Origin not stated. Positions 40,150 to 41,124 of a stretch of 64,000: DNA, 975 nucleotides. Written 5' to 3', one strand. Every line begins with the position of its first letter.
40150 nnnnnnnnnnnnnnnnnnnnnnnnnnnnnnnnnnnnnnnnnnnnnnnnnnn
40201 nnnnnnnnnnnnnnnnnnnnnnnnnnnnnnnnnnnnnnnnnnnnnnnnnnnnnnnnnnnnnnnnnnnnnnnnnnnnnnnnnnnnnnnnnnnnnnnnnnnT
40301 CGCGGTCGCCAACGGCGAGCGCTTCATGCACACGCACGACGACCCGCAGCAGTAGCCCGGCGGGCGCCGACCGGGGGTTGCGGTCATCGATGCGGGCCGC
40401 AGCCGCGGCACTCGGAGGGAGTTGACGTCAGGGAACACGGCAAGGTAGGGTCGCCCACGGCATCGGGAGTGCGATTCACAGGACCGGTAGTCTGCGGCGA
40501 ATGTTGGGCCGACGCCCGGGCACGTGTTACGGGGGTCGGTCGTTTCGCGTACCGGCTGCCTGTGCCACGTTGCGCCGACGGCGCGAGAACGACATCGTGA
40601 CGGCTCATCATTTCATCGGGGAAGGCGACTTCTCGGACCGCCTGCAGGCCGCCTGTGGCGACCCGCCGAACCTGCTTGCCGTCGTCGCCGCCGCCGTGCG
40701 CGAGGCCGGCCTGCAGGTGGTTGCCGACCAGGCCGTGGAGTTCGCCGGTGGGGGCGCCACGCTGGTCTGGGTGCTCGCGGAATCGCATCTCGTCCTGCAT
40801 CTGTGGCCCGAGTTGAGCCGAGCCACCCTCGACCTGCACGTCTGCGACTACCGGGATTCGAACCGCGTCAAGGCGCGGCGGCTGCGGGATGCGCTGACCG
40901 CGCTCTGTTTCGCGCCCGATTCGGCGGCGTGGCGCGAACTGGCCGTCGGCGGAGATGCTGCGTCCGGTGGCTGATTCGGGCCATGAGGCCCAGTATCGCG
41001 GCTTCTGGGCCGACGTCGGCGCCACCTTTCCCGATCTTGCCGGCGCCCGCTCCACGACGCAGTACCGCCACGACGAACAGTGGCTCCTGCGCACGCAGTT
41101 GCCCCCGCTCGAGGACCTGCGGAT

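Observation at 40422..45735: Operon joining an AdoMet-decarboxylase-like gene, a methyltransferase-fold gene, an exosortase-like membrane protein and a GT-C-like membrane protein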

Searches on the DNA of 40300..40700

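Call 100: search_rna_families(source=window, start=40300, end=40700, threshold=evalue, max_evalue=1)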
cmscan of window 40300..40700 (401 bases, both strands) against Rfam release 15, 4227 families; matches with E-value up to 1: 0.
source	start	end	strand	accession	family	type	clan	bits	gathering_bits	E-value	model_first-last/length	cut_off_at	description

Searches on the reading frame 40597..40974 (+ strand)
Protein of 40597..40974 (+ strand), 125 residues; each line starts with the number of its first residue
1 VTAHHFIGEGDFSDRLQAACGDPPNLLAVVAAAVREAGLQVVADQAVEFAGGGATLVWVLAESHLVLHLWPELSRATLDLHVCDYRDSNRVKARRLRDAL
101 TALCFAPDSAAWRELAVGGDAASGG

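Call 46: search_solved_structures(query=window:40597-40974:+, max_evalue=0.01, show_alignments=2)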
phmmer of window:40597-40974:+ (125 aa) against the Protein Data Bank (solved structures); distinct sequences matched with E-value up to 0.01: 4.
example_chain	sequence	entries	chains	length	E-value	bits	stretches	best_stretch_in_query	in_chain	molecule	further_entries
2iii_A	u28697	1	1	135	3.5e-08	36.4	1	29-84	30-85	S-adenosylmethionine decarboxylase proenzyme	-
1tlu_A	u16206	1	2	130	2.6e-06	30.4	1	32-100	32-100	S-adenosylmethionine decarboxylase proenzyme, AdoMetDC, SamDC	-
1vr7_A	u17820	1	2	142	3.2e-06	30.1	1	32-93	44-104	S-adenosylmethionine decarboxylase proenzyme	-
1tmi_A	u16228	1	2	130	7e-06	29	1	32-100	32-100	S-adenosylmethionine decarboxylase proenzyme, AdoMetDC, SamDC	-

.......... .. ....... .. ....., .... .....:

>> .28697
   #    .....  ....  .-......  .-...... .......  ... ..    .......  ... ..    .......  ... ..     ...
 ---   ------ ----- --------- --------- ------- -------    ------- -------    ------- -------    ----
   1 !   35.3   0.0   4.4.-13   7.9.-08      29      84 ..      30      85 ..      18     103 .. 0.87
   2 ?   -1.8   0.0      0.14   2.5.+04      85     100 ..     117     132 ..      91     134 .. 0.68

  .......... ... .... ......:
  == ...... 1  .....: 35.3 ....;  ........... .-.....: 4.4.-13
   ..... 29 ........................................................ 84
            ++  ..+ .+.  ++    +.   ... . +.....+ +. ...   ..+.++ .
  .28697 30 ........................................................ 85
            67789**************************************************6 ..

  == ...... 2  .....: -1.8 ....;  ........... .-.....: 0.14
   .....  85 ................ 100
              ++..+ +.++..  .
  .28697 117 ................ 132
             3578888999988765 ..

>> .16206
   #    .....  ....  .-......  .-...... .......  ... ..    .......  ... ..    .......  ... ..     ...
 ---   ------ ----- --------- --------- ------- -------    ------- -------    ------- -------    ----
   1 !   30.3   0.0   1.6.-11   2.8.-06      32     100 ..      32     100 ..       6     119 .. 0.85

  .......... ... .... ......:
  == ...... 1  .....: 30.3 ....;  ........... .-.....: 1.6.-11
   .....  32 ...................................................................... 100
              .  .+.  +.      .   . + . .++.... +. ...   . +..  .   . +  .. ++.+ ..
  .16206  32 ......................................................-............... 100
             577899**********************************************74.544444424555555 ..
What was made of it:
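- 40597..40974 (+): g1: class-1b AdoMetDC-like pyruvoyl decarboxylase proenzyme of 125 aa. The self-processing site is E62-S63 (Ser codon 40783-40785), followed by His and Cys. The protein aligns with Aquifex and Thermotoga AdoMetDC (2III, 1TLU) across ESH..H..C (call 46).
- On S-adenosylmethionine decarboxylase, class 1b (PF02675, TIGR03330): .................dlhvCd aligns with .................DVYTCG of 2III and with 1TLU (call 46).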
